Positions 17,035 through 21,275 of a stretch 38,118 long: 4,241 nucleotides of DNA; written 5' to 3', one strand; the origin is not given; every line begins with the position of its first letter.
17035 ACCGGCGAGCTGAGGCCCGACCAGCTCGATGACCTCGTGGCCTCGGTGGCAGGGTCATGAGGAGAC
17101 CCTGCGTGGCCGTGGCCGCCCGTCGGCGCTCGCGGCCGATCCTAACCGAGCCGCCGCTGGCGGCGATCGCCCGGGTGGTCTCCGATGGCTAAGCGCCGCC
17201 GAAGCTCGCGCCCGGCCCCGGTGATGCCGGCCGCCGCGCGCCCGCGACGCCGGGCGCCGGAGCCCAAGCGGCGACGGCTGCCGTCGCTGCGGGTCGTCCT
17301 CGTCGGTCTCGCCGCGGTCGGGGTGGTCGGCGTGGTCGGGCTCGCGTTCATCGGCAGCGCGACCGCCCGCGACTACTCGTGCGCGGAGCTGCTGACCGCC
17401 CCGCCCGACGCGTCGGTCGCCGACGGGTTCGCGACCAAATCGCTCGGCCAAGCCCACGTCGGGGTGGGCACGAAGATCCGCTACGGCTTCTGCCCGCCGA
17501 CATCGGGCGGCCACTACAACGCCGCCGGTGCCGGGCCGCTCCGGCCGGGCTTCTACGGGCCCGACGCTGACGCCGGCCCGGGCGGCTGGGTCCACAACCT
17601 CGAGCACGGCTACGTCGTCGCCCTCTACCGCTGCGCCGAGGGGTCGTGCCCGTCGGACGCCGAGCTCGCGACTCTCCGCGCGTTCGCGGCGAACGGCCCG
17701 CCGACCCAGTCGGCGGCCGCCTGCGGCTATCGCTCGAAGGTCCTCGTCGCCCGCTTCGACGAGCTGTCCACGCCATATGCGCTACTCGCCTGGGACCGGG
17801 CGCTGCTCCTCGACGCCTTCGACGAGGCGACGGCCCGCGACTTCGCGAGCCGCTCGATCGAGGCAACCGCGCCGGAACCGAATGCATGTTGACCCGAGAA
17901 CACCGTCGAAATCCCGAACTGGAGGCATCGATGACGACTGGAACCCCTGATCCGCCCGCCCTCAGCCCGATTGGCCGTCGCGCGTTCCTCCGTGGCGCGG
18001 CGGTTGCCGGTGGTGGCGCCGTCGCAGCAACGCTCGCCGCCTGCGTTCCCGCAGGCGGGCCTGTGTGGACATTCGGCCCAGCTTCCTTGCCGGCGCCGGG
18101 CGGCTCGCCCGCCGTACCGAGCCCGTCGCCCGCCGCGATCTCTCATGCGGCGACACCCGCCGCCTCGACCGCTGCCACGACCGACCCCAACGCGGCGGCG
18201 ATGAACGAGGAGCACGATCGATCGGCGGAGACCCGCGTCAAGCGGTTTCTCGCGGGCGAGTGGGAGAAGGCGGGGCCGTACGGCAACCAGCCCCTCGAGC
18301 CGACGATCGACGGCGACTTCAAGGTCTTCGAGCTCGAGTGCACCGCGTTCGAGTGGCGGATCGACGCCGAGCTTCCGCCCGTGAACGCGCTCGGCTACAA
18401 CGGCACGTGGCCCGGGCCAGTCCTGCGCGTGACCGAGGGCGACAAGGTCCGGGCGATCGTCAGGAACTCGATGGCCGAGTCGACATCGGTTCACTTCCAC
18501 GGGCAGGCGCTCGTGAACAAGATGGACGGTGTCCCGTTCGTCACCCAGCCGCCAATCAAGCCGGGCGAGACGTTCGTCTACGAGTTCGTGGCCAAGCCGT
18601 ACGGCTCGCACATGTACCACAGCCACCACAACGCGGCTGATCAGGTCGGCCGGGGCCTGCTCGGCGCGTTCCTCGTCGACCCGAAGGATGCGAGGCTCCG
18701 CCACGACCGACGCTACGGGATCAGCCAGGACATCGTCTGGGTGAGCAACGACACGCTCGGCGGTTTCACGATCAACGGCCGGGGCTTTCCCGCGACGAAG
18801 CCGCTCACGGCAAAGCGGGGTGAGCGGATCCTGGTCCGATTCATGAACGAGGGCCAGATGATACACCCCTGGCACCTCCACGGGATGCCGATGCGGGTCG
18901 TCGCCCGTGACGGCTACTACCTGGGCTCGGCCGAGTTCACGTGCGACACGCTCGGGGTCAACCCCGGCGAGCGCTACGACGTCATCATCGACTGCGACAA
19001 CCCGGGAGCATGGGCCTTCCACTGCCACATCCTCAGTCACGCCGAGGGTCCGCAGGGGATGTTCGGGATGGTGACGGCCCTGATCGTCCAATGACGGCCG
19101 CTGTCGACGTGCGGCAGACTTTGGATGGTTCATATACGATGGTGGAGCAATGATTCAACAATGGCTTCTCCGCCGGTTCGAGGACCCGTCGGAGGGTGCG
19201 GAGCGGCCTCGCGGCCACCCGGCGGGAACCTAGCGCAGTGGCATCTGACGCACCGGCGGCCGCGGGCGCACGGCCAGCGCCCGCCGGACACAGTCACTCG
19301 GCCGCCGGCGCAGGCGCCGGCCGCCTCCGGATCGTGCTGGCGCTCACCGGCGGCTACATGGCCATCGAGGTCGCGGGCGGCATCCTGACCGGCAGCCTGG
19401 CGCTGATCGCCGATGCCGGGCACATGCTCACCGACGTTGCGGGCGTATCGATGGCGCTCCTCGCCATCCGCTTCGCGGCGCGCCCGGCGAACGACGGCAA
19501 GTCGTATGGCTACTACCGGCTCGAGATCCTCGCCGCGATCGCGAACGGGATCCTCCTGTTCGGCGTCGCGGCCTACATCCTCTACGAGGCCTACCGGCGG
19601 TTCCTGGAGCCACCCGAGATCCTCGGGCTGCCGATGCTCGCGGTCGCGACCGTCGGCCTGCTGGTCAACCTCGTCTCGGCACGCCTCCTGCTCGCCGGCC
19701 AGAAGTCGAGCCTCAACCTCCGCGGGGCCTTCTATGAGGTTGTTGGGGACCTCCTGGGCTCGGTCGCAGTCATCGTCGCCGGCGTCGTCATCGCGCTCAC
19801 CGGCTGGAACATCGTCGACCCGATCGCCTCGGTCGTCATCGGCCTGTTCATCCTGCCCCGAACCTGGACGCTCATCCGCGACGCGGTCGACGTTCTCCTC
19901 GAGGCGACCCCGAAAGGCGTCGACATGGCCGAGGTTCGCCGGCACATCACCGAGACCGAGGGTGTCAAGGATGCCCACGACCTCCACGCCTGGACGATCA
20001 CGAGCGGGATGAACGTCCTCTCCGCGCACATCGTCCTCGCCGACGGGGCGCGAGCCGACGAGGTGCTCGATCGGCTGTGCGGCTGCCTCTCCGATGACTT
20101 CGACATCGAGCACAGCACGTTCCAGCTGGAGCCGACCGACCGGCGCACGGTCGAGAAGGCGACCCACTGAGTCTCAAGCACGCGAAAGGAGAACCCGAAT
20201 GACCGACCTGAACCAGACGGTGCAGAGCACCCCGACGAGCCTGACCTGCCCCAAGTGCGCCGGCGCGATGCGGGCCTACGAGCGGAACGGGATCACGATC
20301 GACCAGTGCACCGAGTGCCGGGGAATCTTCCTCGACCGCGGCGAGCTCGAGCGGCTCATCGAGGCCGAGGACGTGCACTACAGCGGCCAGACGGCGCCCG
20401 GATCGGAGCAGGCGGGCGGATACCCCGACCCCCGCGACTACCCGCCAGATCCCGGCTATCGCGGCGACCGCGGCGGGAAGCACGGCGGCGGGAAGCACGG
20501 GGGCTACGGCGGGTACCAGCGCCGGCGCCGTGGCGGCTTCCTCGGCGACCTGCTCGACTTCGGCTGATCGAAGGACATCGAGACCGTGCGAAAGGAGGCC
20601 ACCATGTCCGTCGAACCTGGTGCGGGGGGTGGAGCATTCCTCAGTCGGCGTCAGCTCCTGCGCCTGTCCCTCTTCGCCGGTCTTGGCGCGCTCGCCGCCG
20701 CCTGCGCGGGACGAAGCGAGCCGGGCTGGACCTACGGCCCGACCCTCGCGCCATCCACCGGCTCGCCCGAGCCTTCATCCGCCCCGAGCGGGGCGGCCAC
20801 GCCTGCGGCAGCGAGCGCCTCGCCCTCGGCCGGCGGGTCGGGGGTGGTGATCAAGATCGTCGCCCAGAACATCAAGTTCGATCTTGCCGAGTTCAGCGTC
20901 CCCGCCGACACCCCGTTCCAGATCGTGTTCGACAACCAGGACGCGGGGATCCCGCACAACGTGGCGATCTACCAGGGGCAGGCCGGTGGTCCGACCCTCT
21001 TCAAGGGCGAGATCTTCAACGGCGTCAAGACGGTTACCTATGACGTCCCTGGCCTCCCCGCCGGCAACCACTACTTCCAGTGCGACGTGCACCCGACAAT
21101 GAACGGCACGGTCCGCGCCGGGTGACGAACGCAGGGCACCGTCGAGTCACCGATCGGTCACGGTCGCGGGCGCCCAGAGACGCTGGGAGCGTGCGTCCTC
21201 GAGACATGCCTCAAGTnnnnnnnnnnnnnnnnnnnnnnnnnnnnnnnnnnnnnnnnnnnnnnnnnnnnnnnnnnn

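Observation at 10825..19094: Ten same-strand envelope genes joining copper-chaperone and disulfide-bond machinery to a Tat-lipoprotein multicopper oxidase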

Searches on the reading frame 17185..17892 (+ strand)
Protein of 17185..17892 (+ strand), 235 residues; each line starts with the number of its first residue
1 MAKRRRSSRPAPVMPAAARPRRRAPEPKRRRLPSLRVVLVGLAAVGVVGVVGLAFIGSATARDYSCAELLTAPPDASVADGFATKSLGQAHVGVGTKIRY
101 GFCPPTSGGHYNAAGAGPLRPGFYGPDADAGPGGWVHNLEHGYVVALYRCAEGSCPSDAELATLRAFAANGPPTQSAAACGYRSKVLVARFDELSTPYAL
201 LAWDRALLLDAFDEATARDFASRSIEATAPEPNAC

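Call 4: search_protein_families(library=pfam, proteins=[window:17185-17892:+], max_evalue=0.01)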
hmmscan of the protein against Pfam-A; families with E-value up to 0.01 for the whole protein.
window:17185-17892:+ (235 aa): 1 family
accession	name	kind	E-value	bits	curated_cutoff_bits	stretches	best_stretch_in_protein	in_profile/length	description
PF11303.13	DUF3105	-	1.5e-16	61.1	25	1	91-234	1-126/130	Protein of unknown function (DUF3105)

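Call 5: search_protein_families(library=ncbifam, proteins=[window:17185-17892:+], max_evalue=0.01)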
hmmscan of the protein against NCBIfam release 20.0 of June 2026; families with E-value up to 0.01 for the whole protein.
window:17185-17892:+ (235 aa): 1 family
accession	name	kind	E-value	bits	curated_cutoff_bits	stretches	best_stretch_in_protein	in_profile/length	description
NF052375.1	antisigma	equivalog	0.0096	15.9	100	0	8-82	65-132/217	anti-sigma factor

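Call 90: search_solved_structures(query=window:17185-17892:+, max_evalue=1)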
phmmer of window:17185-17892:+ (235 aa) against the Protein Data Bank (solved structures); distinct sequences matched with E-value up to 1: 0.

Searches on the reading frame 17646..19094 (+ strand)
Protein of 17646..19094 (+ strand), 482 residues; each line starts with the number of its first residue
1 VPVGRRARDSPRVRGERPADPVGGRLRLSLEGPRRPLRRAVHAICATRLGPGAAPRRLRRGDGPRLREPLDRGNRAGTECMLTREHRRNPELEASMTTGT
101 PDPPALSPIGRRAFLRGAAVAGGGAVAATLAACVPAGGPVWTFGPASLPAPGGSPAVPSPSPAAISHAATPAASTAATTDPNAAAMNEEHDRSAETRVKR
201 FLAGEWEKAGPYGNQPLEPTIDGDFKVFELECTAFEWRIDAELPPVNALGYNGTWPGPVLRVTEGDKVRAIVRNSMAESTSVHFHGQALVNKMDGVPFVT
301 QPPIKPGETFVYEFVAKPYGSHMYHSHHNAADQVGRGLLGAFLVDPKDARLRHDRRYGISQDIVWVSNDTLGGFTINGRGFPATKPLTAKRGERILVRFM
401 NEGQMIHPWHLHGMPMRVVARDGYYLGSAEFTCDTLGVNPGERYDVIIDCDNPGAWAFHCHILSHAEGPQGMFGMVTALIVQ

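Call 4: search_protein_families(library=pfam, proteins=[window:17646-19094:+], max_evalue=0.01)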
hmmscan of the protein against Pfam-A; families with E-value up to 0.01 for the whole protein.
window:17646-19094:+ (482 aa): 3 families
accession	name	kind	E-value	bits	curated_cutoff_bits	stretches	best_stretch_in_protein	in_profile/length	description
PF07732.21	Cu-oxidase_3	-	9.1e-36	123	21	2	246-347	15-117/119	Multicopper oxidase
PF07731.20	Cu-oxidase_2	-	1.2e-28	100.1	20.4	2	375-475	23-130/137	Multicopper oxidase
PF00394.28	Cu-oxidase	-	2.1e-10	41.4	21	1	373-478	38-150/157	Multicopper oxidase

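Call 5: search_protein_families(library=ncbifam, proteins=[window:17646-19094:+], max_evalue=0.01)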
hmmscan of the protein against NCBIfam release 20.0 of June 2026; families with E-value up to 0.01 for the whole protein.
window:17646-19094:+ (482 aa): 8 families
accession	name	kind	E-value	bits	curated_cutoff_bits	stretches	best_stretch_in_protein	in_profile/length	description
TIGR01480.1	copper_res_A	subfamily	1.9e-44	152.2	478.95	2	246-359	64-176/593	copper resistance system multicopper oxidase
NF008205.1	PRK10965.1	equivalog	1.1e-26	93.7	525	2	247-364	66-183/529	multicopper oxidase CueO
TIGR03388.1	ascorbase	equivalog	4e-25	88.5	614.8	2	248-350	22-125/542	L-ascorbate oxidase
TIGR03389.1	laccase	equivalog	1.1e-20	74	558.9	1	249-347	25-123/539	laccase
TIGR03390.1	ascorbOXfungal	equivalog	1.4e-14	53.5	445.35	1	251-330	32-116/538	L-ascorbate oxidase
TIGR02376.1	Cu_nitrite_red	equivalog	1.7e-14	53.9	296.3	1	230-374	32-181/326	copper-containing nitrite reductase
NF045554.1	AmiPhnlOxPhsA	equivalog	2.6e-09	36.2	950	1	219-313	16-107/581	O-aminophenol oxidase PhsA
NF008135.0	PRK10883.1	equivalog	3.7e-08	32.3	581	1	247-374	66-194/471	cell division protein FtsP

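Call 42: find_related_loci(query=window:17931-19094:+, collection=metagenome_contigs, flank=10000)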
Query window:17931-19094:+ (387 aa) in metagenome_contigs; peptide patterns used: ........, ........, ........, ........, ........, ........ (x = any residue, [..] = any of these).
600 stretches matched a pattern (row limit reached: there are more); 573 encode a relative of the query (tblastn E <= 1e-3); the best 80 are kept; 80 distinct loci.
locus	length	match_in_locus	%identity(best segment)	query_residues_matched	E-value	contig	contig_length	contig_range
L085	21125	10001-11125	64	7-387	3e-162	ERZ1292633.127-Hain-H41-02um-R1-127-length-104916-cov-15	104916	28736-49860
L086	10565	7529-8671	64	7-386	2e-160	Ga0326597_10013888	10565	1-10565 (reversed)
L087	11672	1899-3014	62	5-387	1e-155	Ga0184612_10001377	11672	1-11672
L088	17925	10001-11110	62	12-387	8e-155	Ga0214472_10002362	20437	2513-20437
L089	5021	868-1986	63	13-387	9e-157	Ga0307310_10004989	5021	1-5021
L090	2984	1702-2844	60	1-387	6e-161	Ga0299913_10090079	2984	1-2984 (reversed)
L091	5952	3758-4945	60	4-387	9e-154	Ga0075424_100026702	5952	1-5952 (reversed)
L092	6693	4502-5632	63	4-387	2e-152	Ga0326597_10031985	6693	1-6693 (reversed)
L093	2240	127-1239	63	14-387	1e-162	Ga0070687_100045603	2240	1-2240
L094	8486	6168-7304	67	14-387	2e-151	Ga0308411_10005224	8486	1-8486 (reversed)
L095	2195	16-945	71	75-387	2e-162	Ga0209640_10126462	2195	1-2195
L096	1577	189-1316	64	5-387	2e-164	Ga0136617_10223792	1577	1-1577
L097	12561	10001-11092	63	16-387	2e-150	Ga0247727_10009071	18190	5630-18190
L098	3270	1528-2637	63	14-387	2e-156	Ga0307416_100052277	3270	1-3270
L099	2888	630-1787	61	2-387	1e-157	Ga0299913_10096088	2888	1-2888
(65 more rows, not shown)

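Call 89: search_solved_structures(query=window:17931-19094:+, max_evalue=1e-10)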
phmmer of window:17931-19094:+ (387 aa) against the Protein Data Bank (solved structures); distinct sequences matched with E-value up to 1e-10: 106 (the best 60 are shown).
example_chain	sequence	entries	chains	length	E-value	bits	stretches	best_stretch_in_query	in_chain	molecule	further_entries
2zwn_A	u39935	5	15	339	8.2e-43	150.5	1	152-372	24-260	two-domain type laccase | Multicopper oxidase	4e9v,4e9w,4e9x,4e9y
3g5w_A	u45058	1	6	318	2e-40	142.6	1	153-379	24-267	Multicopper oxidase type 1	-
4f7k_A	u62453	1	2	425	1.1e-37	133.6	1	149-356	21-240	Laccase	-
6vox_A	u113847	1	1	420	3.2e-37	132.1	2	151-262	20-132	Copper oxidase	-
6vow_A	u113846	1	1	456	1.1e-35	127.1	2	144-263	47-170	multicopper oxidase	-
3gdc_A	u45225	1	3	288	1.9e-27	99.9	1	153-378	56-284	Multicopper oxidase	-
2xu9_A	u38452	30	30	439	2.4e-26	96.3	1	152-380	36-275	LACCASE | LACCASE-LIKE PROTEIN | THERMUS THERMOPHILUS MULTICOPPER OXIDASE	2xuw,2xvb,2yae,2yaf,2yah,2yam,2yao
6wcn_A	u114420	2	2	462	2.4e-26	96.3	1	151-380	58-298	Laccase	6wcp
6w2k_A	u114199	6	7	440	2.5e-26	96.2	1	152-380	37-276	Laccase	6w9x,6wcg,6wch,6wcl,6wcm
3v9e_A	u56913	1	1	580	4.1e-26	95.5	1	152-263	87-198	Laccase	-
3sqr_A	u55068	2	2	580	5.9e-26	95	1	152-263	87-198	laccase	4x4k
9cpm_A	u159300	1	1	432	1.3e-25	93.8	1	152-362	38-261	Laccase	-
3zx1_A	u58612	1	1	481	4.3e-25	92.1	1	155-360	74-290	OXIDOREDUCTASE, PUTATIVE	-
1zpu_A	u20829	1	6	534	7.7e-25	91.3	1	152-263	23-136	Iron transport multicopper oxidase FET3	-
7rab_A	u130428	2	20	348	1e-23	87.6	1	153-255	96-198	multicopper oxidase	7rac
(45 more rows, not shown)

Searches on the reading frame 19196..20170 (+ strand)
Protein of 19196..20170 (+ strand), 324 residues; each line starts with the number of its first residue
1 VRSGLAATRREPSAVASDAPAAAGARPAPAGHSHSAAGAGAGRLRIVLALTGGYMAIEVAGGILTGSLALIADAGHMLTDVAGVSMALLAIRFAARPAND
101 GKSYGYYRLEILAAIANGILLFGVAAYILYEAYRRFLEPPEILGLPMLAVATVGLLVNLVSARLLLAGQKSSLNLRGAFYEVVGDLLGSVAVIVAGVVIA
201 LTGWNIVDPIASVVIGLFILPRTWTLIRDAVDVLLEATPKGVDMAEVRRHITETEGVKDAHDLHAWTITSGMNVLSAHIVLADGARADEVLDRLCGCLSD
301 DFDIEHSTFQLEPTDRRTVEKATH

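Call 7: search_protein_families(library=pfam, proteins=[window:19196-20170:+], max_evalue=0.01)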
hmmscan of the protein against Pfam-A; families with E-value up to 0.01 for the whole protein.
window:19196-20170:+ (324 aa): 2 families
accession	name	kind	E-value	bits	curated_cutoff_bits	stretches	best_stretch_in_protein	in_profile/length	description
PF01545.26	Cation_efflux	-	3.6e-47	161.2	26.6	1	45-235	2-198/198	Cation efflux family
PF16916.11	ZT_dimer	-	4e-11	43.2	26.7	1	239-313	1-77/78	Dimerisation domain of Zinc Transporter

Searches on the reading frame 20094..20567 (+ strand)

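Call 7: search_protein_families(library=pfam, proteins=[window:20094-20567:+], max_evalue=0.01)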
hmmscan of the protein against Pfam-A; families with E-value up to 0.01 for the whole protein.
window:20094-20567:+ (157 aa): 1 family
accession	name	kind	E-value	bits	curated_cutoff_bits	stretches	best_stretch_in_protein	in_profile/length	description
PF13453.11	Zn_ribbon_TFIIB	-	1.7e-19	69.4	22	1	51-91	1-41/41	Transcription factor zinc-finger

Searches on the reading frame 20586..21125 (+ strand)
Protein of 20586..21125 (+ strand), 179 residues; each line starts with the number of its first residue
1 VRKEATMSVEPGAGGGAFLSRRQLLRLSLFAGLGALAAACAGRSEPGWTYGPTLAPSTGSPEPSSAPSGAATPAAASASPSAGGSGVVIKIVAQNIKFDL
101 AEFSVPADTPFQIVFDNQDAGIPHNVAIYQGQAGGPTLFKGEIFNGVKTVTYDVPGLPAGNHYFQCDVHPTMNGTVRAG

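Call 7: search_protein_families(library=pfam, proteins=[window:20586-21125:+], max_evalue=0.01)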
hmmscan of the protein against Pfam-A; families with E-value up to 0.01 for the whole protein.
window:20586-21125:+ (179 aa): 1 family
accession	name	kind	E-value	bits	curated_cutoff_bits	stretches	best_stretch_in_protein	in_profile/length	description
PF13473.12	Cupredoxin_1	-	1.6e-09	38.2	27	1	76-176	10-102/104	Cupredoxin-like domain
